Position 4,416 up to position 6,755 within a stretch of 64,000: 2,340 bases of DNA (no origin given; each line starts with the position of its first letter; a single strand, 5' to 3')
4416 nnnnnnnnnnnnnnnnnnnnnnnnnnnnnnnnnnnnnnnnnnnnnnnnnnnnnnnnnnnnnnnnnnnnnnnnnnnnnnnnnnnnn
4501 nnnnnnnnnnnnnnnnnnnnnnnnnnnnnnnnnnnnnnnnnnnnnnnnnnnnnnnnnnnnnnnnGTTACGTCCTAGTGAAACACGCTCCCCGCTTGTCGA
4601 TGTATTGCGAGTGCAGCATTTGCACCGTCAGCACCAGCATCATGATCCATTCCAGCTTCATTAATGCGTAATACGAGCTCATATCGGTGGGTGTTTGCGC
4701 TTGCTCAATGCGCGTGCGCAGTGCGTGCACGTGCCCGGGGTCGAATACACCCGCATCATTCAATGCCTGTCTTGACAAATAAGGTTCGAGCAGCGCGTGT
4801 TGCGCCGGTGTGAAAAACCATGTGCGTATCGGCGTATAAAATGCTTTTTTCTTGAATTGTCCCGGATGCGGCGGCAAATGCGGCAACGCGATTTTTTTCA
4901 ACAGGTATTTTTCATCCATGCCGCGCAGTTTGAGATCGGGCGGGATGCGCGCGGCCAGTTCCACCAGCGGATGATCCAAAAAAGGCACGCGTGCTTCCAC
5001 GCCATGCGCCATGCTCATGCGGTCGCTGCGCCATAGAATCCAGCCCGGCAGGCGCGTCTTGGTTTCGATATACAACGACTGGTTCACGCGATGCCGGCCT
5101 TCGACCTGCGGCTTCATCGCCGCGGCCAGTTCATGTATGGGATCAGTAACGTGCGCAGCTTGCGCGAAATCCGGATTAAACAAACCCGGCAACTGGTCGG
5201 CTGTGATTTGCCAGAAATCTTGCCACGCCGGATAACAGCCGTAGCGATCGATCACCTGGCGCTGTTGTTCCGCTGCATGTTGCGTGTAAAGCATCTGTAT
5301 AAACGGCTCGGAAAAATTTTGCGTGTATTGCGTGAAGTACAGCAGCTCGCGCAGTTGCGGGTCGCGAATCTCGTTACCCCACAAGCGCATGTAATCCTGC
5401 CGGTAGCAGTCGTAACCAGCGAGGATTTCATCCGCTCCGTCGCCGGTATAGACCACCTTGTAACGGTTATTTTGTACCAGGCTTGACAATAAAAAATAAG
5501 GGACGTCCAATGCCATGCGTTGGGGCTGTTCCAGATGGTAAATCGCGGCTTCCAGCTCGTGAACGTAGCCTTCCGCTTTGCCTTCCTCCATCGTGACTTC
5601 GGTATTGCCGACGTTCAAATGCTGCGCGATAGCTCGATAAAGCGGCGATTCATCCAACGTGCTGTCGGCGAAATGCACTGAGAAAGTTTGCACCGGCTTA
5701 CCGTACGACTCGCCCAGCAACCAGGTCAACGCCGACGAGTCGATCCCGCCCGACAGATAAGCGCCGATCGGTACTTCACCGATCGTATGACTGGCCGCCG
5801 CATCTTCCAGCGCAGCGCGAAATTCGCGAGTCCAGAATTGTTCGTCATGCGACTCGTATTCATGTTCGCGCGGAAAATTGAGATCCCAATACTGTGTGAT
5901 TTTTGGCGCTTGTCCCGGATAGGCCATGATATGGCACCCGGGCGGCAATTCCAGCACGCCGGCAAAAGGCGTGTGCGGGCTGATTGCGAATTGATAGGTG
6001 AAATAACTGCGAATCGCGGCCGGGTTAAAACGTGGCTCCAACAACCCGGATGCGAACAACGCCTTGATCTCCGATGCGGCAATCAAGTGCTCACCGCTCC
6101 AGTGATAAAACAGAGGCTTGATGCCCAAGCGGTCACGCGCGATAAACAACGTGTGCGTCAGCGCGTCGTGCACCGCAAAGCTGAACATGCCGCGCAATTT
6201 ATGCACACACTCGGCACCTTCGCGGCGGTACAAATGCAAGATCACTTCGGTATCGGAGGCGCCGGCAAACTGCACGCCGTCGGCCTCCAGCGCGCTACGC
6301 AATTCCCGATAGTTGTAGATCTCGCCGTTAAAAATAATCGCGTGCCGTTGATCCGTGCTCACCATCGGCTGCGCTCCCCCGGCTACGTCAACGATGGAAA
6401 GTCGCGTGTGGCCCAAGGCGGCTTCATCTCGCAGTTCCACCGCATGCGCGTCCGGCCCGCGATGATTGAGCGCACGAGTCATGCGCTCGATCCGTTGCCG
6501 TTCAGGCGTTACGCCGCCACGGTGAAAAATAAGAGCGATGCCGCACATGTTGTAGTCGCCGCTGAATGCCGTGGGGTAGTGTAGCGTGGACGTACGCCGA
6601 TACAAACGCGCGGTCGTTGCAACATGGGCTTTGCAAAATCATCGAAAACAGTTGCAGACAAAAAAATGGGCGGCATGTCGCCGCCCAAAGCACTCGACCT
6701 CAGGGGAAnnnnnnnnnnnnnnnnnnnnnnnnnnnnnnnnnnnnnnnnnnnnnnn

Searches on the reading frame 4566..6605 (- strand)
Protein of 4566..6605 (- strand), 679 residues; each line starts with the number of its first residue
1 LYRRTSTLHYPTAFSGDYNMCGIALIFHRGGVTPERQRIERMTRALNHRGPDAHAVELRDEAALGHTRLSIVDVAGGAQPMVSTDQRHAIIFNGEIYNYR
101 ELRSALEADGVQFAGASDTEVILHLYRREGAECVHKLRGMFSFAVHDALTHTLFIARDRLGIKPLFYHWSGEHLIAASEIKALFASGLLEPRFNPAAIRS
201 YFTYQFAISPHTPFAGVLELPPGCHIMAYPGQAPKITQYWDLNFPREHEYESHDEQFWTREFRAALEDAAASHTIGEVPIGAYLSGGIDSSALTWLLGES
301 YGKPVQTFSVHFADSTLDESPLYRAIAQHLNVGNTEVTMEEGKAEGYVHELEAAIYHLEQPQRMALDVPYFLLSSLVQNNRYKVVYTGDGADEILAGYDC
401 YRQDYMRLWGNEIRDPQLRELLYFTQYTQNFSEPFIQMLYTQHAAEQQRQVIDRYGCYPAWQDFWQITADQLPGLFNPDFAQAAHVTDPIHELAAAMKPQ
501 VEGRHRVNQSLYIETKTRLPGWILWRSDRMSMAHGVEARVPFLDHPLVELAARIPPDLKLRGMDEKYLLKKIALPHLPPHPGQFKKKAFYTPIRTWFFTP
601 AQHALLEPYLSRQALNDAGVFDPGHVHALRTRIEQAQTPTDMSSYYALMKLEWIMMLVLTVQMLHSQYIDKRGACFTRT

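Call 26: search_protein_families(library=pfam, proteins=[window:4566-6605:-], max_evalue=0.00001)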
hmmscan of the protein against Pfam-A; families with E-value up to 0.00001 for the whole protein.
window:4566-6605:- (679 aa): 3 families
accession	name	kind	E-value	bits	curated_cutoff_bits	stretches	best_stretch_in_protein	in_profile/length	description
PF00733.27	Asn_synthase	-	1.1e-75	255.9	21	1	261-640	1-334/354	Asparagine synthase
PF13537.11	GATase_7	-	2.6e-46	157.1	25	1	66-184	1-122/123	Glutamine amidotransferase domain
PF13522.11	GATase_6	-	7e-42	143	27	1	52-179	2-130/130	Glutamine amidotransferase domain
